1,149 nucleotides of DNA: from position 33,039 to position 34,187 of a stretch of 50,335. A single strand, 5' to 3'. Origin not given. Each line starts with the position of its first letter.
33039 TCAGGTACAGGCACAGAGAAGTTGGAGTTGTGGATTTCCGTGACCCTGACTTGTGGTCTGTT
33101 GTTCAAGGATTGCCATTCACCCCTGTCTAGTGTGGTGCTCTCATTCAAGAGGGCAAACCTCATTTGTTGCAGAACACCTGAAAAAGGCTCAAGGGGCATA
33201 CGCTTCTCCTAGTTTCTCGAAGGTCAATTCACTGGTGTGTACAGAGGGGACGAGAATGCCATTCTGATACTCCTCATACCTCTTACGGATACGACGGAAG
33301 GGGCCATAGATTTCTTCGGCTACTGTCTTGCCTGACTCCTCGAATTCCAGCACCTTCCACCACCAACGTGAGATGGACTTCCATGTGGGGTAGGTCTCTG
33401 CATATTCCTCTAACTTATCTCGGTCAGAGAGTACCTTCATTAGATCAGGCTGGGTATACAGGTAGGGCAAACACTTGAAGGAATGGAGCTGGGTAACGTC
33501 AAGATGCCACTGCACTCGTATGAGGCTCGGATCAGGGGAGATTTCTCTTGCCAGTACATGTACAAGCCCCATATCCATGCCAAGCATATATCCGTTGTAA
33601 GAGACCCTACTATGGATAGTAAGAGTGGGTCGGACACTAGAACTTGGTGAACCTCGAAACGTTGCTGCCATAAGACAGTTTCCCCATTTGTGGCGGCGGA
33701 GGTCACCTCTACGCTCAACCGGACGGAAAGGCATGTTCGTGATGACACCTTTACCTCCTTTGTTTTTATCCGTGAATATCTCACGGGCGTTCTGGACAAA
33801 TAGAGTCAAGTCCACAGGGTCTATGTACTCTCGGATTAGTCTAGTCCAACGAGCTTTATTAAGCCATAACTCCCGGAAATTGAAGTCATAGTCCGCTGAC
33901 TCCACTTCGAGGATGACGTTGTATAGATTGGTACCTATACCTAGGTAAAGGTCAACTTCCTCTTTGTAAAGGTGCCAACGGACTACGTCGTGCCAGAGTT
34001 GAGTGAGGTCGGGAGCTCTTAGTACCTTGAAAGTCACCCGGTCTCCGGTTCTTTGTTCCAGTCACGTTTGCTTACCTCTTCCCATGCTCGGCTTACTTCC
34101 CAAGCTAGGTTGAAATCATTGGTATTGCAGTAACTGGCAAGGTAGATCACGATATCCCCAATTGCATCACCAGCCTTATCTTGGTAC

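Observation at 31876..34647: Candidate deoxycytidine-replacement or pyrimidine hypermodification module (T4-like logic, divergent parts) in a putative actinophage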

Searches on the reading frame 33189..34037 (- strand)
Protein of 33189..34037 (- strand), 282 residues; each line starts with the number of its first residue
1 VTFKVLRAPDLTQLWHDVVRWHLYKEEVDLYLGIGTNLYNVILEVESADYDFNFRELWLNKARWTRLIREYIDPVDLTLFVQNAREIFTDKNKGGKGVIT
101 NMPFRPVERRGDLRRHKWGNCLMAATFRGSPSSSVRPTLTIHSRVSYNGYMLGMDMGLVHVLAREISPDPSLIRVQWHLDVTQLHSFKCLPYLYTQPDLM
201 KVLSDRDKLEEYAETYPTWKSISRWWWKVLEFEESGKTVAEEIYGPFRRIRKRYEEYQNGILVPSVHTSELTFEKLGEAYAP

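Call 3: search_protein_families(library=pfam, proteins=[window:33189-34037:-], max_evalue=0.01)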
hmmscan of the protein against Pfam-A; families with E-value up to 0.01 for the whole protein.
window:33189-34037:- (282 aa): 0 families

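Call 4: search_protein_families(library=phrogs, proteins=[window:33189-34037:-], max_evalue=0.01)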
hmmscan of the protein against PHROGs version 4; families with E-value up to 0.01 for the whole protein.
window:33189-34037:- (282 aa): 1 family
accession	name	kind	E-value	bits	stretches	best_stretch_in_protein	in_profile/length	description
phrog_13667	-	unknown function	1.6e-33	117.5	1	6-261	4-263/297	-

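Call 10: search_dna_similar(query=window:33189-34037:-, collection=phages, mode=protein, max_rows=40)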
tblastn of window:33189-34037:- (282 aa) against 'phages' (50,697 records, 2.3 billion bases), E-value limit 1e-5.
Records with a match: 85; places in all: 85; records where one place covers at least 80% of the query: 84.
Best place of each record, by identity: <60% 85.
By first word of the organism name: Gordonia 68; Mycobacterium 9; Streptomyces 4; Microbacterium 2; Mycobacteroides 1; Curtobacterium 1.
By host as written in the record: Gordonia rubripertincta NRRL B-16540 33; Gordonia terrae 3612 16; Gordonia rubripertincta NRRL B-16540 SEA 5; Mycobacteroides abscessus 4; Gordonia rubripertincta Grub38 2; - 2; Gordonia rubripertincta 2; Streptomyces mirabilis NRRL B-2400 2; and 12 more.
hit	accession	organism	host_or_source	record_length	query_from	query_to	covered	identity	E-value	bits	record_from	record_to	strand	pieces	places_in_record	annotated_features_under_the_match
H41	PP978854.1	Gordonia phage PotPie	Gordonia rubripertincta NRRL B-16540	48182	6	277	96%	28.5%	8e-24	106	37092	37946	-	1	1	49: hypothetical protein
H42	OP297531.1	Gordonia phage SummitAcademy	Gordonia rubripertincta Grub38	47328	6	277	96%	28.0%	2e-23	105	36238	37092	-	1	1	49: hypothetical protein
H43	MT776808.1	Gordonia phage Feastonyeet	Gordonia rubripertincta NRRL B-16540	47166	6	277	96%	28.0%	2e-23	105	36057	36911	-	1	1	49: hypothetical protein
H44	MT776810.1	Gordonia phage BigChungus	Gordonia rubripertincta NRRL B-16540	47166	6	277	96%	28.0%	2e-23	105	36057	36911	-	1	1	49: hypothetical protein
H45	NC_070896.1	Gordonia phage BigChungus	Gordonia rubripertincta NRRL B-16540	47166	6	277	96%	28.0%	2e-23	105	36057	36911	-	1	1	49: hypothetical protein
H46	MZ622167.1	Gordonia phage Vine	Gordonia rubripertincta NRRL B-16540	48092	6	277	96%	28.0%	2e-23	105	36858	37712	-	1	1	52: hypothetical protein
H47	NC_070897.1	Gordonia phage Vine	Gordonia rubripertincta NRRL B-16540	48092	6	277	96%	28.0%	2e-23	105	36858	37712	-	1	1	52: hypothetical protein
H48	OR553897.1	Gordonia phage Elinal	Gordonia rubripertincta Grub38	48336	26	282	91%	28.8%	6e-23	103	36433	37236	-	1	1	53: hypothetical protein | 52: thymidylate synthase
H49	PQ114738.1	Gordonia phage KayGee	Gordonia rubripertincta NRRL B-16540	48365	26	282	91%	28.8%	6e-23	103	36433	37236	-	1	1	51: hypothetical protein | 50: thymidylate synthase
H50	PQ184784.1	Gordonia phage MAnor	Gordonia rubripertincta NRRL B-16540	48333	6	282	98%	26.6%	4e-22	101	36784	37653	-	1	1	51: hypothetical protein | 50: thymidylate synthase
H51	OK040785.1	Gordonia phage Pons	Gordonia rubripertincta NRRL B-16540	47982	6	282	98%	26.2%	3e-22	102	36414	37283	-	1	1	51: hypothetical protein | 50: thymidylate synthase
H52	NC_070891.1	Gordonia phage Pons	Gordonia rubripertincta NRRL B-16540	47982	6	282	98%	26.2%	3e-22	102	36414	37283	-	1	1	51: hypothetical protein | 50: thymidylate synthase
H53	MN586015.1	Gordonia phage Lauer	Gordonia rubripertincta NRRL B-16540 SEA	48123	6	276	96%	26.8%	2e-22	102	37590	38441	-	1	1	46: hypothetical protein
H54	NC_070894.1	Gordonia phage Lauer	Gordonia rubripertincta NRRL B-16540 SEA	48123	6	276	96%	26.8%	2e-22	102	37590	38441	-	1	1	46: hypothetical protein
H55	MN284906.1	Gordonia phage CherryonLim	Gordonia rubripertincta NRRL B-16540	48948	6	276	96%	26.8%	5e-22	101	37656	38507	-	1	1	51: hypothetical protein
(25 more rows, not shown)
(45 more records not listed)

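Call 13: find_homologous_proteins(query=window:33189-34037:-, max_evalue=0.001)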
Query window:33189-34037:- (282 aa): 94 proteins with E <= 0.001 among 466 candidates.
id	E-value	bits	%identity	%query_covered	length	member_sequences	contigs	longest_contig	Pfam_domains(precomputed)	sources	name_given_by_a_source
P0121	3.9e-193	658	100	100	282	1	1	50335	-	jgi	-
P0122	9.4e-152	522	81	100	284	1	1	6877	-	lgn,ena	-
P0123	9.7e-151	519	78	100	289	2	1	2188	-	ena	-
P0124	2.8e-150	517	78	100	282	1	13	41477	-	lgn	-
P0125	4.2e-147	507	77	100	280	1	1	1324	-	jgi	jgi:hypothetical protein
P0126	2.7e-146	504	77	99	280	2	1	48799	-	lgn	-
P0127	2.0e-145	501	76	100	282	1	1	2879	-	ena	-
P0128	4.3e-145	500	75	100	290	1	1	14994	-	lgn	-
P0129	9.2e-145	499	77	98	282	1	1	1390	-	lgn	-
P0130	4.0e-143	494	75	99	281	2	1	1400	-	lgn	-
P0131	1.0e-142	493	75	99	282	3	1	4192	-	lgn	-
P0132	4.4e-142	490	75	100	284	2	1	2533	-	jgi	jgi:hypothetical protein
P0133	7.8e-142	490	75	100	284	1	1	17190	-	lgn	-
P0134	1.8e-141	488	72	99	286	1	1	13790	-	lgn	-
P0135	7.9e-141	486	75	100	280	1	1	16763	-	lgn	-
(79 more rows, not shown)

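Call 18: search_solved_structures(query=A2, max_evalue=10, show_alignments=3)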
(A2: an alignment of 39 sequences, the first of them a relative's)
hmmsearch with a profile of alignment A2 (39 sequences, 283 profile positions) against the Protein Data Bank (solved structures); distinct sequences matched with E-value up to 10: 6.
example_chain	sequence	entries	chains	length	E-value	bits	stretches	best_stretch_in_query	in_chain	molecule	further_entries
3hrg_A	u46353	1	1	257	0.3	13.4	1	22-80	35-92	uncharacterized protein BT_3980 with actin-like ATPase fold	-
9zbu_A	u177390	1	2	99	0.9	11.8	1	103-150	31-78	Replication restart protein PriB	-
1woc_A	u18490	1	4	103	0.95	11.8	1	103-151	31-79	Primosomal replication protein n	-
1txy_A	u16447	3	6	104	0.97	11.7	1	103-151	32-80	Primosomal replication protein n | Replication restart protein PriB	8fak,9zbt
2pnh_A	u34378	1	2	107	1.1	11.5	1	103-151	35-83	Primosomal replication protein n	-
5wqv_A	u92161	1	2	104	1.3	11.4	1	103-151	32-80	Primosomal replication protein N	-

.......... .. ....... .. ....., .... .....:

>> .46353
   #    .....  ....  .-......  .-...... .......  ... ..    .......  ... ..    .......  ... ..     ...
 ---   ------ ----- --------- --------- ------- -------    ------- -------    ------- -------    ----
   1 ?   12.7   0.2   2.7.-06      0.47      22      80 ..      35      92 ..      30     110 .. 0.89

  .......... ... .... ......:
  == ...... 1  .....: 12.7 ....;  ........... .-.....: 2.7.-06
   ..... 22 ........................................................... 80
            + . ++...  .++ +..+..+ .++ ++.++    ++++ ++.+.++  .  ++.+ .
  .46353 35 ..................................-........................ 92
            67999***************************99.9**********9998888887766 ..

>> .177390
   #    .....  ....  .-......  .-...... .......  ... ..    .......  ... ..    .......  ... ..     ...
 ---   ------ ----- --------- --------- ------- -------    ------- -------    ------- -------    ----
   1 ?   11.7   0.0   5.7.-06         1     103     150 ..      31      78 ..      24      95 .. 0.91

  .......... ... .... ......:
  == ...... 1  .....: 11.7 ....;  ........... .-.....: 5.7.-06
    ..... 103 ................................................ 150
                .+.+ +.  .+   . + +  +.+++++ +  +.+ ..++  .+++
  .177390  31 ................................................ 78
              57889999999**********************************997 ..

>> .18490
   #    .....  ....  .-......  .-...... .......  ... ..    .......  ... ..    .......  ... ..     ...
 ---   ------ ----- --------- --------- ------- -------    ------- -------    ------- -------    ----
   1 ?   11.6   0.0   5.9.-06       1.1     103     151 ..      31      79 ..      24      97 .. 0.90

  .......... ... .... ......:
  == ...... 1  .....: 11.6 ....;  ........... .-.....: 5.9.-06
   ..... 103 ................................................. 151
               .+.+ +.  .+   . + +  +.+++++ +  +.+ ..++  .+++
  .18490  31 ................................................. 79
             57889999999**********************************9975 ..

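Call 29: search_protein_families(library=ncbifam, proteins=[window:33189-34037:-], max_evalue=0.01)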
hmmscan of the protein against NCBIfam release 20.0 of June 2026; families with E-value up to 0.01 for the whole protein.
window:33189-34037:- (282 aa): 0 families

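Call 30: predict_structure(alignment_id=A2)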
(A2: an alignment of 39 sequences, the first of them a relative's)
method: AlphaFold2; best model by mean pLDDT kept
length: 282 residues; sequences in the alignment: 39
mean_pLDDT: 94.0   pTM: 0.91
mean pLDDT of the five models: 94.0, 93.5, 93.1, 92.8, 92.7
residues with pLDDT >= 90: 260; 70-90: 9; 50-70: 13; < 50: 0
segments of 3 or more residues with pLDDT < 50: none
pLDDT, mean of each block of 10 residues (from residue 1): 93 98 98 95 98 94 93 97 98 95 83 56 96 97 94 96 98 98 95 96 98 98 96 94 92 95 94 97 92
secondary structure, 60 per line:
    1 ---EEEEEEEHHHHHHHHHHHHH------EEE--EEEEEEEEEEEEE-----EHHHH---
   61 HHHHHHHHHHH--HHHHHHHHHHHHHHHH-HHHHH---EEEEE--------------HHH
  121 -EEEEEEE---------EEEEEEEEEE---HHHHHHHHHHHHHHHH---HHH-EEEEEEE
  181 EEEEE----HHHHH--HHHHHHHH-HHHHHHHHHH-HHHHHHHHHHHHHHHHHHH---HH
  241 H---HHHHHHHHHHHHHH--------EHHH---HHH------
elements in order: E4-10 H11-23 E30-32 E35-47 H54-57 H61-71 H74-89 H91-95 E99-103 E122-128 E138-147 H151-166 E174-185 H190-194 H197-204 H206-215 H217-235 H245-258

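Call 34: fold_search(model_id=the predicted structure, library=pdb)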
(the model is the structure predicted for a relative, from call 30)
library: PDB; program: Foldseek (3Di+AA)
matches with E <= 10: 592; with E <= 0.001: 11
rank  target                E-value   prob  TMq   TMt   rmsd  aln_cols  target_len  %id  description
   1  9iqu                  7.6e-06  1.00  0.44  0.55   5.7       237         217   12  phage HY126 dCMP hydroxylase-AfhB with sustrate dCMP (released 2025-07-16)
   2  9iqc                  4.4e-05  1.00  0.42  0.49   6.6       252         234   11  Monooxygenase dependent on riboflavin with dCMP and FAD (released 2025-07-16)
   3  5jnh_A                7.3e-05  1.00  0.43  0.39  15.3       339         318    6  Crystal Structure of cytidine monophosphate hydroxymethylase MilA (released 2017-01-25)
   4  5jnh_B                1.5e-04  1.00  0.47  0.43  14.6       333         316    8  Crystal Structure of cytidine monophosphate hydroxymethylase MilA (released 2017-01-25)
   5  5jp9_B                4.0e-04  1.00  0.43  0.39  15.3       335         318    7  Crystal Structure of cytidine monophosphate hydroxymethylase MilA with dCMP (released 2017-03-15)
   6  3cl9                  4.2e-04  1.00  0.39  0.24   6.7       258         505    9  Structure of bifunctional TcDHFR-TS in complex with MTX (released 2009-01-06)
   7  2h2q_A                5.6e-04  1.00  0.34  0.20  15.8       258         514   10  Crystal structure of Trypanosoma cruzi Dihydrofolate Reductase-Thymidylate synthase (released 2008-04-08)
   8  5b6d_B                6.2e-04  1.00  0.46  0.42  15.4       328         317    7  Crystal Structure of cytidine monophosphate hydroxymethylase MilA with CMP (released 2017-01-25)
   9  3irn_B                8.3e-04  1.00  0.39  0.24   6.8       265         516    9  Trypanosoma cruzi Dihydrofolate Reductase-Thymidylate Synthase COMPLEXED WITH NADPH AND Cycloguanil (released 2010-07-28)
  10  5b6d_A                8.7e-04  1.00  0.41  0.37  18.5       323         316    8  Crystal Structure of cytidine monophosphate hydroxymethylase MilA with CMP (released 2017-01-25)
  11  7cca_A                9.2e-04  1.00  0.41  0.40   6.4       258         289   10  Crystal structure of White Spot Syndrome Virus Thymidylate Synthase - ternary complex with Methotrexate and dUMP (released 2020-11-25)
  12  7cca_B                1.1e-03  1.00  0.42  0.41   6.3       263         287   10  Crystal structure of White Spot Syndrome Virus Thymidylate Synthase - ternary complex with Methotrexate and dUMP (released 2020-11-25)
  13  5b6e_B                1.4e-03  1.00  0.42  0.38  15.5       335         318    7  Crystal Structure of cytidine monophosphate hydroxymethylase MilA with hmCMP (released 2017-01-25)
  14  3clb_D                1.5e-03  1.00  0.38  0.23   6.9       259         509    8  Structure of bifunctional TcDHFR-TS in complex with TMQ (released 2009-01-06)
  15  6l18                  1.5e-03  1.00  0.34  0.38  12.7       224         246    9  XFEL structure of T4dCH D179N mutant complex with natively expressed dTMP (released 2019-12-04)
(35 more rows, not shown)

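Call 58: search_protein_representatives(alignment_id=A2)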
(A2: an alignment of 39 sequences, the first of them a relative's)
Query: 39 sequences, 283 profile positions. Proteins with E-value up to 0.001 (for the whole library): 278; up to 1e-10: 181; up to 1e-30: 101. The best 150 are listed.
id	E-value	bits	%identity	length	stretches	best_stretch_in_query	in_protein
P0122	6.4e-135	465.2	-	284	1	2-282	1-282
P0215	1.6e-107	375.2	-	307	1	5-278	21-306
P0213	1.3e-103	362.5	-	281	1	5-279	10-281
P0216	1.2e-100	352.7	-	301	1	5-280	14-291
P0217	7.9e-95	333.6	-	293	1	4-275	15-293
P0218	6.7e-94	330.6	-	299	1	4-279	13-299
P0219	5.3e-93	327.6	-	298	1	5-278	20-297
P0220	3.0e-86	305.5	-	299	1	9-279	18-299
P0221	7.3e-85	300.9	-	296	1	6-279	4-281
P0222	9.2e-85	300.6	-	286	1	3-276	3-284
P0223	2.9e-84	299.0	-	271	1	8-280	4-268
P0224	1.3e-82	293.6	-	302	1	5-279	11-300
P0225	3.2e-79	282.4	-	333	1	7-281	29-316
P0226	5.5e-74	265.2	-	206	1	77-278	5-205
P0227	1.1e-73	264.3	-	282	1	9-276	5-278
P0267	1.8e-42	161.8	-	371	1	6-260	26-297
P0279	1.1e-39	152.7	-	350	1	5-257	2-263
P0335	7.6e-25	104.0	-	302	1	11-258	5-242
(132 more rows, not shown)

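Call 61: search_solved_structures(query=A4, max_evalue=10, show_alignments=2)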
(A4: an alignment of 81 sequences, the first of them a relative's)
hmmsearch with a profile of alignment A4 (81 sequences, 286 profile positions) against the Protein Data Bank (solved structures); distinct sequences matched with E-value up to 10: 4.
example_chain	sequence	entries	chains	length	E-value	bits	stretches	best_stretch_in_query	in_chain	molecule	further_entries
8zef_A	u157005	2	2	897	0.24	13.7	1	57-102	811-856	3'-5' exonuclease DinG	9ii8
6hyg_A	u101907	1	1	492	0.78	12.1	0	169-191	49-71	IgHG1 and IgHG4 hybrid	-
20yw_A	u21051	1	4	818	1.2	11.4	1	205-260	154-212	DUF262 domain-containing protein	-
20yv_A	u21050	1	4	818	1.2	11.4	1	205-260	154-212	DUF262 domain-containing protein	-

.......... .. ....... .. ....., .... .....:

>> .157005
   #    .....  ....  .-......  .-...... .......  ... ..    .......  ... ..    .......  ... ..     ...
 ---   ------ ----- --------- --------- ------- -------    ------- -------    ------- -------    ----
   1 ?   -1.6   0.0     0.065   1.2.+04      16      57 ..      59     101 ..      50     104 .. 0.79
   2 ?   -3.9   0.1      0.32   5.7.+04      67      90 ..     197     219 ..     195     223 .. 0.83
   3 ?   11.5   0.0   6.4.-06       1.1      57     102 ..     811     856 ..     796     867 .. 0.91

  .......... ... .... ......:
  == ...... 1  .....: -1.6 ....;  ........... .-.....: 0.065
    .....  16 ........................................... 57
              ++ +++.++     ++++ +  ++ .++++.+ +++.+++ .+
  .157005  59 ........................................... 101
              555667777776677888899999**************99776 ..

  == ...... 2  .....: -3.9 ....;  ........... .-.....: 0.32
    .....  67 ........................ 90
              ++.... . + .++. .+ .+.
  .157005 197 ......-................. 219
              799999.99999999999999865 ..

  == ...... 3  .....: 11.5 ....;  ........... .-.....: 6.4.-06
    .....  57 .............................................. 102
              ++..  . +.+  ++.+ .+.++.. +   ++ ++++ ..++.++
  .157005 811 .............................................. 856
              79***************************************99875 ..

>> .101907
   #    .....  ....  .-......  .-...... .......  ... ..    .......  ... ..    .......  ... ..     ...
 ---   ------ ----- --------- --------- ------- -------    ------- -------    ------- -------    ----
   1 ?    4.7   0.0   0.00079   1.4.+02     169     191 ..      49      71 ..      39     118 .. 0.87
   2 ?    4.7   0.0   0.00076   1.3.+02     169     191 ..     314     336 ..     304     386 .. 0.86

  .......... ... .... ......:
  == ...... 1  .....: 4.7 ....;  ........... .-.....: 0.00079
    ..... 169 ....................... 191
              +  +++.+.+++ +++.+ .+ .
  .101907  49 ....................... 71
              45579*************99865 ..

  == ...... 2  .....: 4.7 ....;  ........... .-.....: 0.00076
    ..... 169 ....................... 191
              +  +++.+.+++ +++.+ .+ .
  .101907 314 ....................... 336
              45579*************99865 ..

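Call 62: search_protein_families(library=pfam, alignment_id=A4, max_evalue=0.05)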
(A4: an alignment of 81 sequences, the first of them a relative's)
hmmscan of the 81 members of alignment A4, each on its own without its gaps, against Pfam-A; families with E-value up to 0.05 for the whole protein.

A. member 1, P0121 (282 aa): 0 families

B. families by the number of members that match (of 81 scanned): 6 families
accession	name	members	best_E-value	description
PF10553.14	MSV199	1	0.0025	MSV199 domain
PF03278.18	IpaB_EvcA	1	0.0055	IpaB/EvcA family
PF23632.1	SAP_RNF34_RFFL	1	0.012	RNF34/RFFL SAP domain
PF20803.2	PaaX_M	1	0.029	PaaX protein central Cas2-like domain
PF12891.13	Glyco_hydro_44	1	0.037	Glycoside hydrolase family 44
PF13045.11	DUF3905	1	0.038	Protein of unknown function (DUF3905)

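Call 63: find_encoding_contigs(protein=P0279, flank=6000, max_places=3)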
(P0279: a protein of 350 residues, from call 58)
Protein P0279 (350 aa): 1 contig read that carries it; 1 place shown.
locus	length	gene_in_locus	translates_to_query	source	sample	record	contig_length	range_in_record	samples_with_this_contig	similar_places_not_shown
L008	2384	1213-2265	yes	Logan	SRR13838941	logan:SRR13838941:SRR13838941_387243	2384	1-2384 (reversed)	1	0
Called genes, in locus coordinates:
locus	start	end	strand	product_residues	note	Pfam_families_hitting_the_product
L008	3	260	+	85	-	?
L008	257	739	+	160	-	PF08761:dUTPase_2 (faint)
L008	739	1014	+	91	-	-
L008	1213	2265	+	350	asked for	-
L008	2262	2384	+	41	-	?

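Call 64: find_encoding_contigs(protein=P0267, flank=6000, max_places=3)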
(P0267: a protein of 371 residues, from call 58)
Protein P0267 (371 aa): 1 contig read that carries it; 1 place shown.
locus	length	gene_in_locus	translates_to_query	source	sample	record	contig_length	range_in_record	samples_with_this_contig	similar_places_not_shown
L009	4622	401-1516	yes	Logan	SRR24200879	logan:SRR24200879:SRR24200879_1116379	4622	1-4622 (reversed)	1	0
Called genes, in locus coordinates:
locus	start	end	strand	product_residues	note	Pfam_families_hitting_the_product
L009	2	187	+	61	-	?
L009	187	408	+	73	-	-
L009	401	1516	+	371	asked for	-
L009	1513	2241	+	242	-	PF00303:Thymidylat_synt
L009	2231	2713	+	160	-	PF00383:dCMP_cyt_deam_1, PF14437:MafB19-deam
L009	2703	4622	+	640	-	?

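Call 65: find_encoding_contigs(protein=P0335, flank=6000, max_places=3)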
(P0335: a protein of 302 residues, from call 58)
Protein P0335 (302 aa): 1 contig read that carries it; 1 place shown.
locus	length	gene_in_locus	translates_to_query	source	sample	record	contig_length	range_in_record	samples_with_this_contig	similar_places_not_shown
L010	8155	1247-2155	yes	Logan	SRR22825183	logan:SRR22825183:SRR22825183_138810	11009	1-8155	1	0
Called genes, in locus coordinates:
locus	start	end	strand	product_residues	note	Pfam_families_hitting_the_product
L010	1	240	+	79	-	?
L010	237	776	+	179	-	-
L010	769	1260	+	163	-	PF08761:dUTPase_2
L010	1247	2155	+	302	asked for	-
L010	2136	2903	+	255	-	PF00303:Thymidylat_synt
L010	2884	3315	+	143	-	PF00383:dCMP_cyt_deam_1, PF14437:MafB19-deam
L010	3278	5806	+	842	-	PF03167:UDG (weak), PF01612:DNA_pol_A_exo1, PF00476:DNA_pol_A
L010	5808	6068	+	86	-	-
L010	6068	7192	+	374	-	PF12705:PDDEXK_1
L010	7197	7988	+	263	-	PF13479:AAA_24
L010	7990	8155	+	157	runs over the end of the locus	-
